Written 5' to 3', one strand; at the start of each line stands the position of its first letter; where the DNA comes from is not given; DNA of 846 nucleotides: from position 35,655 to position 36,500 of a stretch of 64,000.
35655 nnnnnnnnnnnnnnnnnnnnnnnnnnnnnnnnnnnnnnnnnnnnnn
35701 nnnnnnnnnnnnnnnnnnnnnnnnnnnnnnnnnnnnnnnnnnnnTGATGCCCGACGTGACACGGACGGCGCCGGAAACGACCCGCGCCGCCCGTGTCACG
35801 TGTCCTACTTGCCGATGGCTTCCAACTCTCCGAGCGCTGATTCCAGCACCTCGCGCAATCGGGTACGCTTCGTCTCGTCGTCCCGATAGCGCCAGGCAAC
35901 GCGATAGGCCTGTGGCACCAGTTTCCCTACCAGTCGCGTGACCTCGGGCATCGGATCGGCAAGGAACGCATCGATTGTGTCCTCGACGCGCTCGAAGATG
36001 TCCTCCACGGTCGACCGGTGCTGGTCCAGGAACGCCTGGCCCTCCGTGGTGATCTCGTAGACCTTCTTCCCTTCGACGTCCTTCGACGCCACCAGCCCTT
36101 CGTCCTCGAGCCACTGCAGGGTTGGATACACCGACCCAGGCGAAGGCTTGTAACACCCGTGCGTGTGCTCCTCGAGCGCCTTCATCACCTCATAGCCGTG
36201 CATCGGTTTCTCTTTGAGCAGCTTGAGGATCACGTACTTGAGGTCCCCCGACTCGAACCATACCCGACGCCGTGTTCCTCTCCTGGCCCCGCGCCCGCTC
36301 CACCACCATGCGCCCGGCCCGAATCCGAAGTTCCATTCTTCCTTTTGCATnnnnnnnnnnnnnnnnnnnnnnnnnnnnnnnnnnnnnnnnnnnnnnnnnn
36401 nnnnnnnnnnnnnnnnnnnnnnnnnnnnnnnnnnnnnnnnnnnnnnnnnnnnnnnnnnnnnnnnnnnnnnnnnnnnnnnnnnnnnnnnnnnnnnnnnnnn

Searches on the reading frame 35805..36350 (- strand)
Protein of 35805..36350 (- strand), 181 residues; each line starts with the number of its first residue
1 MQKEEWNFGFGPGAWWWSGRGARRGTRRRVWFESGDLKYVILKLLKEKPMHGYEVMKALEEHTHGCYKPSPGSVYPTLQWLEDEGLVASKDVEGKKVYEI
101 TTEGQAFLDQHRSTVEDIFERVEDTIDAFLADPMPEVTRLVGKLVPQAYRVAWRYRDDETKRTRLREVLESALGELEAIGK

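Call 9: search_protein_families(library=pfam, proteins=[window:35808-36350:-])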
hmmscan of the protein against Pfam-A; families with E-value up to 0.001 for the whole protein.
window:35808-36350:- (181 aa): 2 families
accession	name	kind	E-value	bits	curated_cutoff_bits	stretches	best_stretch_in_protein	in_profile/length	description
PF03551.20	PadR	-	5.6e-22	78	27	1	41-109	1-74/75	Transcriptional regulator PadR-like family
PF22194.2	F-93_WHD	-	0.0004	20.8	28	1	43-104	5-62/62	F-93, winged-helix domain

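Call 11: find_homologous_proteins(query=window:35808-36350:-, max_evalue=1e-10)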
Query window:35808-36350:- (181 aa): 2735 proteins with E <= 1e-10 among 2882 candidates; the best 120 are listed.
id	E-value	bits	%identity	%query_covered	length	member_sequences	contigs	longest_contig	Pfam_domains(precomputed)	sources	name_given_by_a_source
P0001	1.1e-117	408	97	100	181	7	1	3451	PF03551.21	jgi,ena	-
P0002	2.6e-104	365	88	100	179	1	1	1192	PF03551.21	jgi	-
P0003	2.7e-81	290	70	99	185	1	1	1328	PF03551.21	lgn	-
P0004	9.1e-81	288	68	99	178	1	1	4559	PF03551.21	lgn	-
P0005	4.1e-80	286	70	99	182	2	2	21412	PF03551.21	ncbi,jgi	jgi:DNA-binding PadR family transcriptional regulator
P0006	1.0e-79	285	70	96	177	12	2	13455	PF22194.3,PF03551.21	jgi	jgi:DNA-binding PadR family transcriptional regulator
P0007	2.6e-79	283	68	99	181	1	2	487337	PF22194.3,PF03551.21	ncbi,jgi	jgi:DNA-binding PadR family transcriptional regulator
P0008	2.8e-79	283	81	83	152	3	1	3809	PF03551.21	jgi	jgi:DNA-binding PadR family transcriptional regulator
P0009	4.2e-79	283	68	97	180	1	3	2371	PF22194.3,PF03551.21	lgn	-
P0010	5.3e-79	282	66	99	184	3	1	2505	PF03551.21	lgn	-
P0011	2.2e-78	280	66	99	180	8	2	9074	PF22194.3,PF03551.21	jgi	jgi:DNA-binding PadR family transcriptional regulator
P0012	2.2e-78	280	67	99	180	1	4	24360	PF22194.3,PF03551.21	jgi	jgi:DNA-binding PadR family transcriptional regulator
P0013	2.7e-78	280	74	83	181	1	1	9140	PF22194.3,PF03551.21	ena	-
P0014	4.5e-78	279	71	91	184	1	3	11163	PF03551.21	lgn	-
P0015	8.6e-78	278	68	99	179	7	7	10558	PF22194.3,PF03551.21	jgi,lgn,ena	jgi:DNA-binding PadR family transcriptional regulator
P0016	1.3e-77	278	69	96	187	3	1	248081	PF03551.21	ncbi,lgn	-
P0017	1.7e-77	277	67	99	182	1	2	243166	PF03551.21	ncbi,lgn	-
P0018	2.2e-77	277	67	100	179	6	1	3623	PF03551.21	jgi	-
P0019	2.4e-77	277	74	82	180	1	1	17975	PF22194.3,PF03551.21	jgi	jgi:DNA-binding PadR family transcriptional regulator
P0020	4.6e-77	276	71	82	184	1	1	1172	PF03551.21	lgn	-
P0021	5.2e-77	276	77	82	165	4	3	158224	PF03551.21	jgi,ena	-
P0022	5.5e-77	276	73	83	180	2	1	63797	PF03551.21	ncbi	-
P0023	8.2e-77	275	69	96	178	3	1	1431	PF22194.3,PF03551.21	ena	-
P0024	8.4e-77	275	69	96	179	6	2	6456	PF22194.3,PF03551.21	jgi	-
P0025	9.0e-77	275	67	100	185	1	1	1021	PF22194.3,PF03551.21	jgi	jgi:DNA-binding PadR family transcriptional regulator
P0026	9.9e-77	275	65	83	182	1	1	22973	PF22194.3,PF03551.21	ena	-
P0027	1.0e-76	275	67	96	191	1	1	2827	PF22194.3,PF03551.21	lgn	-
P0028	1.4e-76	274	65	99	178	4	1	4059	PF03551.21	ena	-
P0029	1.5e-76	274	67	96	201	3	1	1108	PF03551.21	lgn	-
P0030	1.5e-76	274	64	99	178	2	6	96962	PF03551.21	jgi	jgi:DNA-binding PadR family transcriptional regulator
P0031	2.3e-76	274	66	96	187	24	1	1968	PF03551.21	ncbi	-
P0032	2.4e-76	274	67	96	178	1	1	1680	PF22194.3,PF03551.21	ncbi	-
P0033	2.9e-76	273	66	99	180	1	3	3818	PF03551.21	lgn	-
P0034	3.4e-76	273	69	83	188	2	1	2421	PF03551.21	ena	-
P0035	3.5e-76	273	67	95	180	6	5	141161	PF22194.3,PF03551.21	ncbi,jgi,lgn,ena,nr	ncbi:MAG: PadR family transcriptional regulator [Gemmatimonadota bacterium]|nr:PadR family transcrip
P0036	3.9e-76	273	69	100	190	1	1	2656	PF03551.21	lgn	-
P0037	4.0e-76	273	67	98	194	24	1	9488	PF03551.21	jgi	jgi:DNA-binding PadR family transcriptional regulator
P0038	4.8e-76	273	66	99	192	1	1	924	PF03551.21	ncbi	-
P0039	4.9e-76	273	65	99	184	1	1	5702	PF22194.3,PF03551.21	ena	-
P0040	5.1e-76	273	67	99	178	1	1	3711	PF03551.21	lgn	-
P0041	5.7e-76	272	72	82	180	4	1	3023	PF22194.3,PF03551.21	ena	-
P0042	6.2e-76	272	65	99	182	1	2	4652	PF03551.21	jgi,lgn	jgi:DNA-binding PadR family transcriptional regulator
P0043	7.2e-76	272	64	99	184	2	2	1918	PF22194.3,PF03551.21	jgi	-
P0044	8.1e-76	272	71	83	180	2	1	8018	PF03551.21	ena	-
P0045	8.1e-76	272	64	99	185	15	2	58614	PF03551.21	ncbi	-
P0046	9.4e-76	272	66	97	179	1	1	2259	PF03551.21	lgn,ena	-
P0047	9.6e-76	272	66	96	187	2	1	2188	PF22194.3,PF03551.21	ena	-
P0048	9.6e-76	272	68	96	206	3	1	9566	PF22194.3,PF03551.21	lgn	-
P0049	1.1e-75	271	64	99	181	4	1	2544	PF03551.21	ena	-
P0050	1.8e-75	271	66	99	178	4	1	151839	PF03551.21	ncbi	-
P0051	2.1e-75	270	63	99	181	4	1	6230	PF22194.3,PF03551.21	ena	-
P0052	2.2e-75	270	66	99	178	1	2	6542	PF03551.21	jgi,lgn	-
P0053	3.6e-75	270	67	99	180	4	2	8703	PF03551.21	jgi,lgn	jgi:DNA-binding PadR family transcriptional regulator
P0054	4.2e-75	270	68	96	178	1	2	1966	PF22194.3,PF03551.21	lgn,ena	-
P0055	6.2e-75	269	66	99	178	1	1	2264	PF03551.21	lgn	-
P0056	8.0e-75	269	63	99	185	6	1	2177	PF03551.21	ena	-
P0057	1.0e-74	268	63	99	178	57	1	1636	PF03551.21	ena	-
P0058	1.2e-74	268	67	95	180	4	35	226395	PF03551.21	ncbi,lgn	-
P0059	1.8e-74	267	66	99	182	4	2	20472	PF03551.21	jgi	jgi:DNA-binding PadR family transcriptional regulator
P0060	2.1e-74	267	62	98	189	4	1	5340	PF03551.21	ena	-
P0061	2.4e-74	267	64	98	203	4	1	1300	PF03551.21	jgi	jgi:DNA-binding PadR family transcriptional regulator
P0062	2.5e-74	267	65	99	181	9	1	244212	PF03551.21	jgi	jgi:DNA-binding PadR family transcriptional regulator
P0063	5.8e-74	266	64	99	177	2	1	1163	PF03551.21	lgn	-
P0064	8.3e-74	265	64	99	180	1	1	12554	PF03551.21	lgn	-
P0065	9.2e-74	265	65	98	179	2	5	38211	PF03551.21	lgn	-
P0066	1.1e-73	265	64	99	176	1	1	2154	PF03551.21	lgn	-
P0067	1.4e-73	265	65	99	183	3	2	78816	PF03551.21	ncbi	-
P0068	1.6e-73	264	58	99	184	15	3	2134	PF03551.21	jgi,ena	jgi:DNA-binding PadR family transcriptional regulator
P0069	2.0e-73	264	63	99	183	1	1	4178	PF03551.21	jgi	jgi:DNA-binding PadR family transcriptional regulator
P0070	2.5e-73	264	64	96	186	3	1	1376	PF22194.3,PF03551.21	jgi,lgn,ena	-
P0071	3.2e-73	263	63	99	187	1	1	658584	PF22194.3,PF03551.21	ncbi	-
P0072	3.8e-73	263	66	96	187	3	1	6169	PF03551.21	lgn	-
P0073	4.0e-73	263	66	97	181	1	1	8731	PF03551.21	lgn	-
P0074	6.0e-73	263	63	99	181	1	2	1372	PF03551.21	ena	-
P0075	6.8e-73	262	62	100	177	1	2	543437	PF03551.21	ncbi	-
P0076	6.9e-73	262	64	99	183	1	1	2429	PF03551.21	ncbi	-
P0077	7.8e-73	262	65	96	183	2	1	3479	PF22194.3,PF03551.21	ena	-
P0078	8.1e-73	262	65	99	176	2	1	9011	PF03551.21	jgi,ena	-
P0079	1.1e-72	262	65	97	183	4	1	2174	PF03551.21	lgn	-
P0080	1.2e-72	262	63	100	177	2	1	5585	PF03551.21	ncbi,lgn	-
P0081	1.2e-72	262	65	99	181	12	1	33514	PF03551.21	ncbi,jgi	jgi:DNA-binding PadR family transcriptional regulator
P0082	1.4e-72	261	73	82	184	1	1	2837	PF22194.3,PF03551.21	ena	-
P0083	3.0e-72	260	63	99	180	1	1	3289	PF03551.21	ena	-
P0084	3.0e-72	260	64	97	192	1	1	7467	PF03551.21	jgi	jgi:DNA-binding PadR family transcriptional regulator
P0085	3.0e-72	260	59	99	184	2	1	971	PF22194.3,PF03551.21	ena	-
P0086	4.5e-72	260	66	97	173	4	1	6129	PF03551.21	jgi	jgi:DNA-binding PadR family transcriptional regulator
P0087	4.6e-72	260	62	99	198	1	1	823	PF03551.21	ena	-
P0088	6.6e-72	259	64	96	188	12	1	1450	PF03551.21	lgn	-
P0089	6.9e-72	259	66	99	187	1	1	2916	PF03551.21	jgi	-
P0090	1.0e-71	259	62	100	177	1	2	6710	PF03551.21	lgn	-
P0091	1.2e-71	258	64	93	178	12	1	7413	PF22194.3,PF03551.21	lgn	-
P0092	2.6e-71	257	62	99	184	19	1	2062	PF22194.3,PF03551.21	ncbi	-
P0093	2.9e-71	257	61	99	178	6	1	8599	PF03551.21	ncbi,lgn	-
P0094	3.4e-71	257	64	99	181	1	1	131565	PF03551.21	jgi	jgi:DNA-binding PadR family transcriptional regulator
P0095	3.4e-71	257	62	99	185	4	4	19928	PF03551.21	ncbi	-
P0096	4.1e-71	257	63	99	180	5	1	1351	PF03551.21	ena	-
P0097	4.4e-71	256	61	99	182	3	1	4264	PF03551.21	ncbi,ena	-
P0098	4.6e-71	256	67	90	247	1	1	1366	PF22194.3,PF03551.21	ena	-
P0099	9.1e-71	255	61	99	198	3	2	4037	PF03551.21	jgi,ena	-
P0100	1.3e-70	255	64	99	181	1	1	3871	PF03551.21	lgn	-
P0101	1.3e-70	255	67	83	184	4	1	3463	PF03551.21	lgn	-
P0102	1.8e-70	254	60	99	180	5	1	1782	PF03551.21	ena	-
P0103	1.9e-70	254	61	99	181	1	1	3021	PF03551.21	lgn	-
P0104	2.1e-70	254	63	99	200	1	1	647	PF03551.21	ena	-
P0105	2.2e-70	254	64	95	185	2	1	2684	PF03551.21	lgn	-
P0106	2.3e-70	254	62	99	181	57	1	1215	PF22194.3,PF03551.21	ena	-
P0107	2.4e-70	254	62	99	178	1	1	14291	PF03551.21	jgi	jgi:DNA-binding PadR family transcriptional regulator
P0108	2.4e-70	254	71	82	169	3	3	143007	PF03551.21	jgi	jgi:DNA-binding PadR family transcriptional regulator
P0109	2.5e-70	254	60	99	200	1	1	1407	PF03551.21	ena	-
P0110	2.5e-70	254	60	99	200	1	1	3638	PF03551.21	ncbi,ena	-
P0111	2.9e-70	254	70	82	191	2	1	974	PF03551.21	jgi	jgi:DNA-binding PadR family transcriptional regulator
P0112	3.2e-70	254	64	99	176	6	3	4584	PF03551.21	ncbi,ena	-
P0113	3.4e-70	254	61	99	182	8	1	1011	PF03551.21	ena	-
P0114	3.5e-70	253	60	99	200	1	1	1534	PF03551.21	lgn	-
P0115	4.6e-70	253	61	99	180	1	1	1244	PF03551.21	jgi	jgi:DNA-binding PadR family transcriptional regulator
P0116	4.8e-70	253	60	99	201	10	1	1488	PF03551.21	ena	-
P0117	4.8e-70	253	66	89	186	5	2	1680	PF03551.21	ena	-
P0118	5.9e-70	253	63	96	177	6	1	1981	PF03551.21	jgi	jgi:DNA-binding PadR family transcriptional regulator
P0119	6.0e-70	253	61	99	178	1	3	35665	PF03551.21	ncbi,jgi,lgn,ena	ncbi:MAG TPA: PadR family transcriptional regulator [Gemmatimonadales bacterium]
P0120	7.5e-70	252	68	89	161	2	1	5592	PF03551.21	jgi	jgi:DNA-binding PadR family transcriptional regulator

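Call 13: find_related_loci(query=A1, collection=genome_contigs, flank=3000)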
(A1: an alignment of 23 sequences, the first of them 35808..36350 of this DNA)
Query A1 (181 aa) in genome_contigs; peptide patterns used: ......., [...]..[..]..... (x = any residue, [..] = any of these).
431 stretches matched a pattern; 407 encode a relative of the query (tblastn E <= 1e-3); the best 80 are kept; 80 distinct loci.
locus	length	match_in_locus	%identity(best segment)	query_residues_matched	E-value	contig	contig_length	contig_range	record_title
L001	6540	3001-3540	77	1-180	3e-83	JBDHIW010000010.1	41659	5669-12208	MAG: Gemmatimonadota bacterium isolate BHB10-2_Bin_373 BHB10-2_Bin_373_scaffold_9633, whole genome shotgun sequence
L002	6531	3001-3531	66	1-179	3e-81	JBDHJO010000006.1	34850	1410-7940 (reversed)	MAG: Gemmatimonadota bacterium isolate BHB10-26_Bin_233 BHB10-26_Bin_233_scaffold_3809, whole genome shotgun sequence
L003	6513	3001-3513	70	6-179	5e-81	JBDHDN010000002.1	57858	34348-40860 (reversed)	MAG: Gemmatimonadota bacterium isolate M8-32_Bin_256 M8-32_Bin_256_scaffold_2100, whole genome shotgun sequence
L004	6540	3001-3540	68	1-179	3e-79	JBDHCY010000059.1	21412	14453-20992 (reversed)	MAG: Gemmatimonadota bacterium isolate M8-32_Bin_138 M8-32_Bin_138_scaffold_10986, whole genome shotgun sequence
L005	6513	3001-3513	67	8-179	7e-79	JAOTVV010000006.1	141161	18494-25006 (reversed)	MAG: Gemmatimonadota bacterium isolate 13_May_SF_Bin58 13_May_SF_Bin58_scaffold_40_c1, whole genome shotgun sequence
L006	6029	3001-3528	65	1-179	3e-78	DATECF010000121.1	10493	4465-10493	MAG TPA_asm: Gemmatimonadales bacterium isolate SMAG_U8264 k141_3417447, whole genome shotgun sequence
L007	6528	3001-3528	66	1-179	6e-78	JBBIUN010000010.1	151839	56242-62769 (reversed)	MAG: Gemmatimonadota bacterium isolate TCS170221_bin_54 NODE_113_length_151839_cov_27.551876, whole genome shotgun seque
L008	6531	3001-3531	64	1-180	9e-77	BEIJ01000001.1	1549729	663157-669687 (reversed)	Bacterium HR33 DNA, contig: NODE_2_1, isolate: HRbin33, whole genome shotgun sequence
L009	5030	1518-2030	67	8-179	5e-76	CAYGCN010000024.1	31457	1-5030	MAG TPA_asm: uncultured Gemmatimonadaceae bacterium isolate ERP108616_co2_93 genome assembly, contig: NODE_1768_length_3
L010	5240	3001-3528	63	1-179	1e-75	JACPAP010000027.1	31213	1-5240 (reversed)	MAG: Gemmatimonadetes bacterium isolate NC_groundwater_234_Ag_S-0.2um_69_9 S5_GD2017_2_S2_scaffold_969, whole genome sho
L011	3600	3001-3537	68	1-177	2e-75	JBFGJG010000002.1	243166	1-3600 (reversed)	MAG: Gemmatimonadales bacterium isolate Mix_sand03.2021.01.D.106 k141_494726_length_243166_cov_17.7270, whole genome sho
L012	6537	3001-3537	68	1-179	3e-75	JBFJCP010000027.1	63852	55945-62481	MAG: Gemmatimonadales bacterium isolate Mix_sand15.2022.01.G.23 k141_3546795_length_63852_cov_18.2277, whole genome shot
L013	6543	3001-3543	66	1-179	3e-75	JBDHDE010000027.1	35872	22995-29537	MAG: Gemmatimonadota bacterium isolate M8-32_Bin_184 M8-32_Bin_184_scaffold_2406, whole genome shotgun sequence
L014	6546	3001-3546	65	3-179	4e-75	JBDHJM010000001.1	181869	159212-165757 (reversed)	MAG: Gemmatimonadota bacterium isolate BHB10-26_Bin_197 BHB10-26_Bin_197_scaffold_308, whole genome shotgun sequence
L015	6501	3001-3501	66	12-179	2e-75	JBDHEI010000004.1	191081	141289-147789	MAG: Gemmatimonadota bacterium isolate M8-44_Bin_155 M8-44_Bin_155_scaffold_34, whole genome shotgun sequence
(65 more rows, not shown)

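Call 19: find_encoding_contigs(protein=P0001, flank=3000, max_places=4)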
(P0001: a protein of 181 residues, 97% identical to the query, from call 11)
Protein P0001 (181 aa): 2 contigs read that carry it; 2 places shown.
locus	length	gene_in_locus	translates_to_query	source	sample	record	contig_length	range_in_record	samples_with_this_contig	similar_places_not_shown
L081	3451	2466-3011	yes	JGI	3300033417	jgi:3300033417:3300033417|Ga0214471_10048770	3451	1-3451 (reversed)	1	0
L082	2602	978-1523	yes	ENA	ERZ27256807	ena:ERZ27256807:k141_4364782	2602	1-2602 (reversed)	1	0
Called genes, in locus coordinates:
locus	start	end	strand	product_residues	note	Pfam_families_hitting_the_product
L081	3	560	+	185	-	?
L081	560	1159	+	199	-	-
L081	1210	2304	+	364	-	PF00595:PDZ, PF13180:PDZ_2, PF17820:PDZ_6, PF13180:PDZ_2 (weak)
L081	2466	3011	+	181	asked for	PF03551:PadR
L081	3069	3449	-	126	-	?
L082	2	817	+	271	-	?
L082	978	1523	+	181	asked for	PF03551:PadR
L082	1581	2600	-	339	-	?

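Call 20: find_encoding_contigs(protein=P0002, flank=3000, max_places=4)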
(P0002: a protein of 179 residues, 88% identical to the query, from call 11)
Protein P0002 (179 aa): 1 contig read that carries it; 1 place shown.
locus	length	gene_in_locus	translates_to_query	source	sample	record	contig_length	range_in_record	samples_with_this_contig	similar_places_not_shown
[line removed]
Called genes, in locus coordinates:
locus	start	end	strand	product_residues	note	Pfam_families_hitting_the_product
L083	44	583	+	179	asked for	PF03551:PadR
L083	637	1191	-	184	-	?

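Call 21: find_encoding_contigs(protein=window:35805-36350:-, flank=3000, max_places=4)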
Protein window:35805-36350:- (181 aa): 14 contigs read that carry it; 4 places shown.
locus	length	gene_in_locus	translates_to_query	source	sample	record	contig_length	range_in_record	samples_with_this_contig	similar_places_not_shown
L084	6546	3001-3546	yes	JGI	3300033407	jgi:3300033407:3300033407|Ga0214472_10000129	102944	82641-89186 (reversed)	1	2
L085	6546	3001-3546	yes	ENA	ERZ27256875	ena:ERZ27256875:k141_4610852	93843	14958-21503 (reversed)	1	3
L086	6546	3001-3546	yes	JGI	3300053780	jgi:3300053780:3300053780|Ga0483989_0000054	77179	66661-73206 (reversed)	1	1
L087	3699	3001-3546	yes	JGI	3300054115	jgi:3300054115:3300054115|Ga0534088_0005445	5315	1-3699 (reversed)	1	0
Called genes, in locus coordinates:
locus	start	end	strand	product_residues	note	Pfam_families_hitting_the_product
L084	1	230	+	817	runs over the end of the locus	PF00133:tRNA-synt_1, PF09334:tRNA-synt_1g, PF13603:tRNA-synt_1_2, PF00133:tRNA-synt_1, PF09334:tRNA-synt_1g, PF08264:Anticodon_1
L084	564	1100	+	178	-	PF04542:Sigma70_r2, PF08281:Sigma70_r4_2, PF04545:Sigma70_r4 (weak)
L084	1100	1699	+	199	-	-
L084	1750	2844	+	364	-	PF00595:PDZ, PF13180:PDZ_2, PF17820:PDZ_6, PF13180:PDZ_2 (weak)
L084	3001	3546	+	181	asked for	PF03551:PadR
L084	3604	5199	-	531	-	PF02129:Peptidase_S15, PF00561:Abhydrolase_1 (faint), PF12146:Hydrolase_4, PF01738:DLH (faint), PF08840:BAAT_C (weak), PF00326:Peptidase_S9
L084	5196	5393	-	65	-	-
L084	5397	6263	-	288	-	PF01145:Band_7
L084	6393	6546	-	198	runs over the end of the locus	PF00160:Pro_isomerase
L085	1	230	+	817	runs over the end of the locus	PF00133:tRNA-synt_1, PF09334:tRNA-synt_1g, PF13603:tRNA-synt_1_2, PF00133:tRNA-synt_1, PF09334:tRNA-synt_1g, PF08264:Anticodon_1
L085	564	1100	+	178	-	PF04542:Sigma70_r2, PF08281:Sigma70_r4_2, PF04545:Sigma70_r4 (weak)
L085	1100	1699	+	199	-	-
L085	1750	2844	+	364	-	PF00595:PDZ, PF13180:PDZ_2, PF17820:PDZ_6, PF13180:PDZ_2 (weak)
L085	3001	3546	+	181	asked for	PF03551:PadR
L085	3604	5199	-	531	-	PF02129:Peptidase_S15, PF00561:Abhydrolase_1 (faint), PF12146:Hydrolase_4, PF01738:DLH (faint), PF08840:BAAT_C (weak), PF00326:Peptidase_S9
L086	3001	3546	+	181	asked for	PF03551:PadR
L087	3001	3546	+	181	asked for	PF03551:PadR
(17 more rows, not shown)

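Call 37: search_solved_structures(query=window:35808-36350:-, max_evalue=0.001, show_alignments=2)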
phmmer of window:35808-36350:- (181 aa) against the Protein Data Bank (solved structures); distinct sequences matched with E-value up to 0.001: 12.
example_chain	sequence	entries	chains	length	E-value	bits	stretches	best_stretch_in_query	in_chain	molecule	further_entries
3elk_A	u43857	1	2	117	1.3e-08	37.9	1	35-124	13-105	Putative transcriptional regulator TA0346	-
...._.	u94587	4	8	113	1.9e-07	34.1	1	38-121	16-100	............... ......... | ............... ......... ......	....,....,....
2esh_A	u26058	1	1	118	2.5e-07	33.7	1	36-124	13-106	conserved hypothetical protein TM0937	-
9qbc_A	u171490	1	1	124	1.2e-06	31.5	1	35-113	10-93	PadR-family transcriptional regulator PadR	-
6jyi_A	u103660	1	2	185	1.9e-06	30.9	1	39-116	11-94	Transcriptional repressor PadR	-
9qbd_A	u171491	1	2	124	6e-06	29.2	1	35-113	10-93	PadR-family transcriptional regulator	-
8jxk_A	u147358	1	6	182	9.1e-06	28.6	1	37-105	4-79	Conserved protein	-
3l9f_A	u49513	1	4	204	2.3e-05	27.3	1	38-117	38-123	Putative uncharacterized protein smu.1604c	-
5x11_A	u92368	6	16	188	8.6e-05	25.5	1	37-124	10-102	Transcriptional regulator | PadR family transcriptional regulator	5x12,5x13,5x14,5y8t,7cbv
5dym_A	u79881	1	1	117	0.00042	23.2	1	35-112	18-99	PadR-family transcriptional regulator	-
4ejo_A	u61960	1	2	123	0.00064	22.6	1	34-108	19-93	Transcriptional regulator, PadR-like family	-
5h20_A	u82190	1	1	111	0.00064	22.6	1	33-122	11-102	Putative PadR-family transcriptional regulatory protein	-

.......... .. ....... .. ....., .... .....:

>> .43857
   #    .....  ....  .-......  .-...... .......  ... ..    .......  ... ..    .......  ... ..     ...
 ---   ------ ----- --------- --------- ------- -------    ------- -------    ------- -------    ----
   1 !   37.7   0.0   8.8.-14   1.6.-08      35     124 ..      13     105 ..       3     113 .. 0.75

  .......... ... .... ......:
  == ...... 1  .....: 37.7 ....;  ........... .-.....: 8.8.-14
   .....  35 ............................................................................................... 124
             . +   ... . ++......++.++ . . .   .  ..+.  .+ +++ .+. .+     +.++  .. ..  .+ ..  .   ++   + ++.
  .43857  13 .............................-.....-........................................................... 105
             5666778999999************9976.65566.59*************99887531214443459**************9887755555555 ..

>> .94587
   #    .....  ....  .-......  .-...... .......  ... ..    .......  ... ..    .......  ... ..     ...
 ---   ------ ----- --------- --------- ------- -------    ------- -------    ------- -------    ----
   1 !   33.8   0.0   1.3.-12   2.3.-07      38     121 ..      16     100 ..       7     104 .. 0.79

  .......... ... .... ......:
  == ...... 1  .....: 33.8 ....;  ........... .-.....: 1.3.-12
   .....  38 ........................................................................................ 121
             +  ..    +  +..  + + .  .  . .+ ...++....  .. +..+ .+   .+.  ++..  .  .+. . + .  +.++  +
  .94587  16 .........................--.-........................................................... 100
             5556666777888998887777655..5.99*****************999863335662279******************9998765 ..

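Call 38: search_protein_families(library=ncbifam, proteins=[window:35808-36350:-], max_evalue=0.01)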
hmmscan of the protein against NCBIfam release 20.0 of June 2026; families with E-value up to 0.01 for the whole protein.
window:35808-36350:- (181 aa): 7 families
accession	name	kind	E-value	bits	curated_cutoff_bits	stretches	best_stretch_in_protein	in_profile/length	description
TIGR03433.1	padR_acidobact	paralog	3.3e-14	52.8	101.8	1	35-124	3-97/101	PadR family transcriptional regulator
NF006931.0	PRK09416.1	equivalog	1.1e-10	41.9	112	1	37-112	44-119/135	PadR family transcriptional regulator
NF053635.1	TransRegRv3488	equivalog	2e-10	40.8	140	1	34-120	6-93/98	Rv3488 family transcriptional regulator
NF004170.0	PRK05638.1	equivalog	3.6e-08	32.4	421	1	25-109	360-439/442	threonine synthase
NF050184.1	VpaChn25_0724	subfamily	3.6e-06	27.1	65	1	38-111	4-77/88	VpaChn25_0724 family phage protein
TIGR02719.1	repress_PhaQ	equivalog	0.00014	22.2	139.35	1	41-129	29-116/138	poly-beta-hydroxybutyrate-responsive repressor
NF006811.0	PRK09333.1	equivalog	0.0048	16.4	156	1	70-116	94-136/150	30S ribosomal protein S19e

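Call 40: find_encoding_contigs(protein=P0071, flank=5000, max_places=1)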
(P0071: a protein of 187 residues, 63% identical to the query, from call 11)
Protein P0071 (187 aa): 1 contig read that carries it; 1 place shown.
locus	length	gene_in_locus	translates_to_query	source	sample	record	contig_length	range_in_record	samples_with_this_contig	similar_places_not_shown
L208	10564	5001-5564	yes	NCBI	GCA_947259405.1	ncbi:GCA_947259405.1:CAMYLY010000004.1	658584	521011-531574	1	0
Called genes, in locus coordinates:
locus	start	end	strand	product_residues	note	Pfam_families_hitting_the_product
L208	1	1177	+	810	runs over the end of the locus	PF00133:tRNA-synt_1, PF09334:tRNA-synt_1g, PF13603:tRNA-synt_1_2, PF00133:tRNA-synt_1, PF09334:tRNA-synt_1g, PF08264:Anticodon_1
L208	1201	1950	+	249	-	-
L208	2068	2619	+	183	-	PF12645:HTH_16 (faint), PF04542:Sigma70_r2, PF04545:Sigma70_r4 (faint), PF08281:Sigma70_r4_2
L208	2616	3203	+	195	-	-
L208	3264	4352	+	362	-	PF00595:PDZ, PF13180:PDZ_2, PF17820:PDZ_6, PF13180:PDZ_2 (weak), PF17820:PDZ_6 (weak)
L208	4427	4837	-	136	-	PF05514:HR_lesion (faint), PF07681:DoxX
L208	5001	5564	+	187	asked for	PF22194:WHD_F93 (weak), PF03551:PadR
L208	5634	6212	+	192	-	-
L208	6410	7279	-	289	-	PF01145:Band_7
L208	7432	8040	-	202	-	PF00160:Pro_isomerase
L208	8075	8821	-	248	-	PF00106:adh_short, PF08659:KR (weak), PF13561:adh_short_C2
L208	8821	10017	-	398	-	PF00144:Beta-lactamase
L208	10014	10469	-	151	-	PF08818:DUF1801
